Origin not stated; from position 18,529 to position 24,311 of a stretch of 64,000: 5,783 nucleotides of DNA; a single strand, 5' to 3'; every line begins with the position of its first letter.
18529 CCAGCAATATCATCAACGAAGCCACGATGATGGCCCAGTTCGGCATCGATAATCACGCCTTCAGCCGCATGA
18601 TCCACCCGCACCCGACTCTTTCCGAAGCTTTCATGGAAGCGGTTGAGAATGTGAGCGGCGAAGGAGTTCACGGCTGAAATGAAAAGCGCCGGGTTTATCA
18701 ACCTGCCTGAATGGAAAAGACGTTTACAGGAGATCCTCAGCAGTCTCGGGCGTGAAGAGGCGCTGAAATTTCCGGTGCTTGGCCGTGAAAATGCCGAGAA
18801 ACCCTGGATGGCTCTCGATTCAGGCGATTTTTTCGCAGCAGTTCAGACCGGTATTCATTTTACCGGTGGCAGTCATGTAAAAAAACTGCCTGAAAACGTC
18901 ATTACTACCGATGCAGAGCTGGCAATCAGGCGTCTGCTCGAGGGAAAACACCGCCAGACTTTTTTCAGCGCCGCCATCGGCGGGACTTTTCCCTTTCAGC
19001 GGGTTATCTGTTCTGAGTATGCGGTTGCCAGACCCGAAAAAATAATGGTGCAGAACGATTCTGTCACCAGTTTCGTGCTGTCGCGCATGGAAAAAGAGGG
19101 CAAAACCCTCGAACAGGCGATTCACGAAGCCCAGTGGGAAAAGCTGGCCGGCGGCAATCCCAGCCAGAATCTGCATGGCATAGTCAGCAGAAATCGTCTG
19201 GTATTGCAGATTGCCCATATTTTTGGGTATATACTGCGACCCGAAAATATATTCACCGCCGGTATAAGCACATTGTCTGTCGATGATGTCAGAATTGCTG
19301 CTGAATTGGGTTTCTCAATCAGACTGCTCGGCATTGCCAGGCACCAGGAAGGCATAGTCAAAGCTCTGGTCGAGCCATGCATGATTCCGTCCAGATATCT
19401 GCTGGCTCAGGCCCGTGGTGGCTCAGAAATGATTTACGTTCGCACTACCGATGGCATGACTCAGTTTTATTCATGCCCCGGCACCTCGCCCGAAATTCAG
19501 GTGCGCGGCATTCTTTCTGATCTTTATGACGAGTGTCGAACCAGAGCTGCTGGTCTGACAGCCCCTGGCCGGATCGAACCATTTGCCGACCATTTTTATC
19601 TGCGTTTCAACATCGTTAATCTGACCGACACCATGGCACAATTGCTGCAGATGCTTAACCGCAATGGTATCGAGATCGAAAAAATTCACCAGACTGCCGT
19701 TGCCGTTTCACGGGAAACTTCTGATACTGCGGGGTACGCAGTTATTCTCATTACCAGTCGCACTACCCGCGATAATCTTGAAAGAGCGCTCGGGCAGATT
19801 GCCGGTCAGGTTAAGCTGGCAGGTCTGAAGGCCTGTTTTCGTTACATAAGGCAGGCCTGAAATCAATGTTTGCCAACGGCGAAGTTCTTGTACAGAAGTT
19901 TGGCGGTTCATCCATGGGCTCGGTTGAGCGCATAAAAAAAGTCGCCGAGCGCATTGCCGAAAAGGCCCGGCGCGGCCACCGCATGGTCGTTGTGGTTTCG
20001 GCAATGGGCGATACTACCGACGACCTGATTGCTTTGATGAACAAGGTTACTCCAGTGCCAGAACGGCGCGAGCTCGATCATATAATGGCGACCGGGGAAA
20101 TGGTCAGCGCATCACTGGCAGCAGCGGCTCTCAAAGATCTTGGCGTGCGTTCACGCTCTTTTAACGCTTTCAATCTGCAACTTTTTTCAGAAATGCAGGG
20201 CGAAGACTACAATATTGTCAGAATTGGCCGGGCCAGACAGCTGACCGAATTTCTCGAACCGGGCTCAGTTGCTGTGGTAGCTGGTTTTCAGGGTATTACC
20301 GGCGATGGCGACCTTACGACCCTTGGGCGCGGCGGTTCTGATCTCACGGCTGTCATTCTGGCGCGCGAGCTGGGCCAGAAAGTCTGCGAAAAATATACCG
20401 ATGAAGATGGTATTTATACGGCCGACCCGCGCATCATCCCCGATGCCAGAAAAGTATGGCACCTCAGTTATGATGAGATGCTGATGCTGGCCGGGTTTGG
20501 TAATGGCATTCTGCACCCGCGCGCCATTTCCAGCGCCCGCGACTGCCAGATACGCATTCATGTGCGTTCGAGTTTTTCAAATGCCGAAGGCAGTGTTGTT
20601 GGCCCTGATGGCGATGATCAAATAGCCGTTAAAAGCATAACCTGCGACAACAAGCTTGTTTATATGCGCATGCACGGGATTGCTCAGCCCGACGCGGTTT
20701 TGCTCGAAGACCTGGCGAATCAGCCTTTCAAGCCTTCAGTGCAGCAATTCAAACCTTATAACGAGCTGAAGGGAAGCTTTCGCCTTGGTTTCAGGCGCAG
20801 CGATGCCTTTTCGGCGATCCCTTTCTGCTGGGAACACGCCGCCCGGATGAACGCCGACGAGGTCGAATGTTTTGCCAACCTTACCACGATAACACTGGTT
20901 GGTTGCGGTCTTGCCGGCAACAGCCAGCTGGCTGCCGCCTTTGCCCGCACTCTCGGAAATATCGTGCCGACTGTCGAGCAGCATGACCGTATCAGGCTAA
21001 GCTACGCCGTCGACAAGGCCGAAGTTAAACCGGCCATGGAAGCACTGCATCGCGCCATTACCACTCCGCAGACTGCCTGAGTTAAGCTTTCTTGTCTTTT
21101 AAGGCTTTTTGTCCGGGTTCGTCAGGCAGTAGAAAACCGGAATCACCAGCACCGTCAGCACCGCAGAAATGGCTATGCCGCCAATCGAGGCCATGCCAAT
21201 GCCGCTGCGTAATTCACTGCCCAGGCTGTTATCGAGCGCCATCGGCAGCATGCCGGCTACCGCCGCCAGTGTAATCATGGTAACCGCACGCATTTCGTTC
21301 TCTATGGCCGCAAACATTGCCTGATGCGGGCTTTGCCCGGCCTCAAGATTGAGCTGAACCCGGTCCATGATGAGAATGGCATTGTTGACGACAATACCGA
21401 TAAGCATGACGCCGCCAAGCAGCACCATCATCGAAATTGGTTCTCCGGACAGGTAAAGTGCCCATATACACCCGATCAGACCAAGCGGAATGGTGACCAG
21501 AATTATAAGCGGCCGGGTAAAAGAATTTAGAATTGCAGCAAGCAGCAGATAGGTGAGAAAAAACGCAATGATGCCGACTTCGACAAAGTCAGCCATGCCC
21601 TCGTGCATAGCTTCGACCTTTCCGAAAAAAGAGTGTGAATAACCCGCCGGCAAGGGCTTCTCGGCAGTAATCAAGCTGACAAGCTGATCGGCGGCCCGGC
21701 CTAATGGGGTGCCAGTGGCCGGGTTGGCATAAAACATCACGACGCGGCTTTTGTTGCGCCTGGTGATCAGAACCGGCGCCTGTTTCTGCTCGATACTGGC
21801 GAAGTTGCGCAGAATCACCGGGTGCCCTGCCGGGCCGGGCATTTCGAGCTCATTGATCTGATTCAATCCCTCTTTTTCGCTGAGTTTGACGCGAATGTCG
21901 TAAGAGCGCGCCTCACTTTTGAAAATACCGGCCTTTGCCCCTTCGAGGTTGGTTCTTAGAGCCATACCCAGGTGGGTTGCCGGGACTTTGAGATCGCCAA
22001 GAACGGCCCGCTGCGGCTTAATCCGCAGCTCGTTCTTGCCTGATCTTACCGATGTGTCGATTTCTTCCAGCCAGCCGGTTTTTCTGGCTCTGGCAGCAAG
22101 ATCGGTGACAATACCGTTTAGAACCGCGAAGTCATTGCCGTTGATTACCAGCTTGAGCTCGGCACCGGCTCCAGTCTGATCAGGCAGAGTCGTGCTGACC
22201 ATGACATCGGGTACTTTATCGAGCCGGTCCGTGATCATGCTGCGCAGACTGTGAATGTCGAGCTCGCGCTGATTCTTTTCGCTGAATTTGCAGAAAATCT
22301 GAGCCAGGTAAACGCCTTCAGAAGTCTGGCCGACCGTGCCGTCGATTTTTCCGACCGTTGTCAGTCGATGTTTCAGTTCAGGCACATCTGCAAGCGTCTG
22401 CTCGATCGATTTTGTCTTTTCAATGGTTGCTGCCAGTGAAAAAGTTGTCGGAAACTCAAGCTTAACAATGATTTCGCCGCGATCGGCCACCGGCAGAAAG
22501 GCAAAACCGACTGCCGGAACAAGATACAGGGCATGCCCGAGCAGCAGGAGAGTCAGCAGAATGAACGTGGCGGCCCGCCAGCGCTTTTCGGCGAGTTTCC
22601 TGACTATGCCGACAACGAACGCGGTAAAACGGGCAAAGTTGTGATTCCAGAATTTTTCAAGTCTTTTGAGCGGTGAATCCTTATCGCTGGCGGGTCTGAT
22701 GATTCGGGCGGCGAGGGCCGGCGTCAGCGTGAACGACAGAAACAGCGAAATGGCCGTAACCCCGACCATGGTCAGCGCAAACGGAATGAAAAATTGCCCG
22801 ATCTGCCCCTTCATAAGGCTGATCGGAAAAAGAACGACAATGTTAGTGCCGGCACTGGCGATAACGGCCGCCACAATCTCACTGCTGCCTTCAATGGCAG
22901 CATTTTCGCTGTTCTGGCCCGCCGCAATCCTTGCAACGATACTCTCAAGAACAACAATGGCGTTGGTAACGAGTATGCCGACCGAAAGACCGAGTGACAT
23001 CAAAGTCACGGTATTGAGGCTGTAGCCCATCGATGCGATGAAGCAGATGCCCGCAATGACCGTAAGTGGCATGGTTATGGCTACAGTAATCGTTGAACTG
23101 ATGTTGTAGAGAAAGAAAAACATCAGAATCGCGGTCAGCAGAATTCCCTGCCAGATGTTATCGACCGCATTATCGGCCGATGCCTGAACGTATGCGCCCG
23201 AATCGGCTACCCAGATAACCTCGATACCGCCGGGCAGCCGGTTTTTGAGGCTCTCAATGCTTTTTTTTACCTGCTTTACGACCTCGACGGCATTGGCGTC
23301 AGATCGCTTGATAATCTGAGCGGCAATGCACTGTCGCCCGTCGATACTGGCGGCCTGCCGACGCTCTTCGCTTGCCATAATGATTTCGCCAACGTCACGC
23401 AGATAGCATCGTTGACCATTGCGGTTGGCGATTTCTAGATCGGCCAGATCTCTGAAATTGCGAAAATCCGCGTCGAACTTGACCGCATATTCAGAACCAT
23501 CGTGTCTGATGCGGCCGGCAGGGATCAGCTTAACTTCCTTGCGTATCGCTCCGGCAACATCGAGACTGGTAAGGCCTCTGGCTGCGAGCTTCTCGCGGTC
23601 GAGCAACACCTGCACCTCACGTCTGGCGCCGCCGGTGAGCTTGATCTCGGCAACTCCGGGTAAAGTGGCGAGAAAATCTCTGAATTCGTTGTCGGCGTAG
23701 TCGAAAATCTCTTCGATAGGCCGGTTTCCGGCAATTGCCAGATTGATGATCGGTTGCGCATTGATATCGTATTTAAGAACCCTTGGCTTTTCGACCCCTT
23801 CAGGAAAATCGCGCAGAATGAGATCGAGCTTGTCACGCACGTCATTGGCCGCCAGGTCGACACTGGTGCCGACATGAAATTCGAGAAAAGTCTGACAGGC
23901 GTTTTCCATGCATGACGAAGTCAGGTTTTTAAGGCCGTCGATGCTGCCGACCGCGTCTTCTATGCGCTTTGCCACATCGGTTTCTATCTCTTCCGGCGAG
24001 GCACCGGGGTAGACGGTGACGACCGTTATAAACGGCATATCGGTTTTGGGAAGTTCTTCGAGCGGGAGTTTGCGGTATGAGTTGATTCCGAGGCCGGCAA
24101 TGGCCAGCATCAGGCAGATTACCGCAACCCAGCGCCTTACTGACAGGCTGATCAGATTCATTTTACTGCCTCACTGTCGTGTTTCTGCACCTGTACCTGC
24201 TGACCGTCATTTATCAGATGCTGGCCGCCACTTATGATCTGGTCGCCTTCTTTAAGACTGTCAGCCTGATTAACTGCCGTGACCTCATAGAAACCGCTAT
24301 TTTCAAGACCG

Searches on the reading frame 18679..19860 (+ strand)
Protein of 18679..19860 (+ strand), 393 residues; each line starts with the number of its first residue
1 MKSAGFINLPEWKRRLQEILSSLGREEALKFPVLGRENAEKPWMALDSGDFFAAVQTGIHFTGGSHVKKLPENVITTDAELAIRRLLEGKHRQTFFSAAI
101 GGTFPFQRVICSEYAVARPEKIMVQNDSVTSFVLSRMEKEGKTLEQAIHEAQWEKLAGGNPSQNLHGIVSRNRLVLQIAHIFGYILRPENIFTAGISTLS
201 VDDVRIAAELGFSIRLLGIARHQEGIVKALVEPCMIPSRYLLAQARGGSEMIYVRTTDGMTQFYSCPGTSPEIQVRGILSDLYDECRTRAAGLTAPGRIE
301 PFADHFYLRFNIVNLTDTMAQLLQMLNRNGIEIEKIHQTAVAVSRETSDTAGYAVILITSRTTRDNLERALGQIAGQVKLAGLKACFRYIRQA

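Call 71: search_protein_families(library=pfam, proteins=[window:18679-19860:+], max_evalue=0.001)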
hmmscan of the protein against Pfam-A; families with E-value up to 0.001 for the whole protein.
window:18679-19860:+ (393 aa): 1 family
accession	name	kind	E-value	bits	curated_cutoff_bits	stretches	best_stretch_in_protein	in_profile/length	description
PF00742.24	Homoserine_dh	-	1.4e-20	74.3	22.9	1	128-282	24-172/173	Homoserine dehydrogenase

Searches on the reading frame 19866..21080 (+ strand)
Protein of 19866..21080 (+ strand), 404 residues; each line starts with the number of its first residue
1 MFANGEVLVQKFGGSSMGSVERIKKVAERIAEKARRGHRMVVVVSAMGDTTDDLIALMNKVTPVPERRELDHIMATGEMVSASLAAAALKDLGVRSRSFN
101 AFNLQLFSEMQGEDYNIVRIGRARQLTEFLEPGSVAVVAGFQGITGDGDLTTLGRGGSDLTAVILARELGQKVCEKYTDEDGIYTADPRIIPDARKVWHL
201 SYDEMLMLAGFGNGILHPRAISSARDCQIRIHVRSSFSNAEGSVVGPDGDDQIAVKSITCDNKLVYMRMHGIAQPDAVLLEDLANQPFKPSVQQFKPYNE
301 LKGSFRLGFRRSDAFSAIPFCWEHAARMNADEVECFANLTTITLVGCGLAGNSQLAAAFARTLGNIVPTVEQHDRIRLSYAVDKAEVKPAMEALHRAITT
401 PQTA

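Call 72: search_protein_families(library=pfam, proteins=[window:19866-21080:+], max_evalue=0.001)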
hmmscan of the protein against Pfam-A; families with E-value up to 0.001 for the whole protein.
window:19866-21080:+ (404 aa): 2 families
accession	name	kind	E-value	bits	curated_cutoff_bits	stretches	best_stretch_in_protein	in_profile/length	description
PF00696.33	AA_kinase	-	8.3e-50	170.1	24.9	1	7-235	2-234/234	Amino acid kinase family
PF22468.2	ACT_9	-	0.00012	22.2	27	1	342-397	1-60/61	ACT domain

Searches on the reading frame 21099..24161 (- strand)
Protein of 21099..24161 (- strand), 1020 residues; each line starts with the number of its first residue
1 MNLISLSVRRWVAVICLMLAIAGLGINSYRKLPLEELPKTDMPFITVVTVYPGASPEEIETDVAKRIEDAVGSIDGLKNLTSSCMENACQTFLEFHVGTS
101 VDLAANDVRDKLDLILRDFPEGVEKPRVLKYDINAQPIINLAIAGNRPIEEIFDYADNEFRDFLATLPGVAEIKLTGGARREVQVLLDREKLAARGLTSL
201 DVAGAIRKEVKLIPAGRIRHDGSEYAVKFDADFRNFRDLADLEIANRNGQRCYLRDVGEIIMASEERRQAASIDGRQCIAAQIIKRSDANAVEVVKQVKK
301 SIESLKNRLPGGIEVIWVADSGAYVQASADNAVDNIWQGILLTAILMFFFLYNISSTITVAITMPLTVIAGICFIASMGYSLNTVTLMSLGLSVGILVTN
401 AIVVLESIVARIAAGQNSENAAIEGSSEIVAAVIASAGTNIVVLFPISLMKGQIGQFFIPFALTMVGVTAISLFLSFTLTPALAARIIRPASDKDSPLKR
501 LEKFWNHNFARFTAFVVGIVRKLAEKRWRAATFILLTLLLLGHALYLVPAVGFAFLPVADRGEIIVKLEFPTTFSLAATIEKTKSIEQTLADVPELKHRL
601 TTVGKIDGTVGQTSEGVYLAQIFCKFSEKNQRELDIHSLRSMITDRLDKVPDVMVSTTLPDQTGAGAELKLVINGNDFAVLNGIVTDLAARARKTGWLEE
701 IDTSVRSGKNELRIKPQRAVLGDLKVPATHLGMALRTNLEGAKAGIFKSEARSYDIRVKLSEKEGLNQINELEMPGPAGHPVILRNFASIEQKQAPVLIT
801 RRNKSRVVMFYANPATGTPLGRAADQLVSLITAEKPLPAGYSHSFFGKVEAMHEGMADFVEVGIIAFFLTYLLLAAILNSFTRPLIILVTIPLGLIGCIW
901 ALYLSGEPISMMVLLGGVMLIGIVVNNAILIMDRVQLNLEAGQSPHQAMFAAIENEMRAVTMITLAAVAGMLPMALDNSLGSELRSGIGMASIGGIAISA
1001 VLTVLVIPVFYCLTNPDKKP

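Call 72: search_protein_families(library=pfam, proteins=[window:21099-24161:-], max_evalue=0.001)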
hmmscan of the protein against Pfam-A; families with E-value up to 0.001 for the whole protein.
window:21099-24161:- (1020 aa): 2 families
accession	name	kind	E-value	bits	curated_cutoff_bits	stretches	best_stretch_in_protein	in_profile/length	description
PF00873.25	ACR_tran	-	3.1e-217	724.2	28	1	4-1013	2-1019/1021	AcrB/AcrD/AcrF family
PF03176.21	MMPL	-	5.5e-08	32.6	20.5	1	855-1008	141-296/333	MMPL family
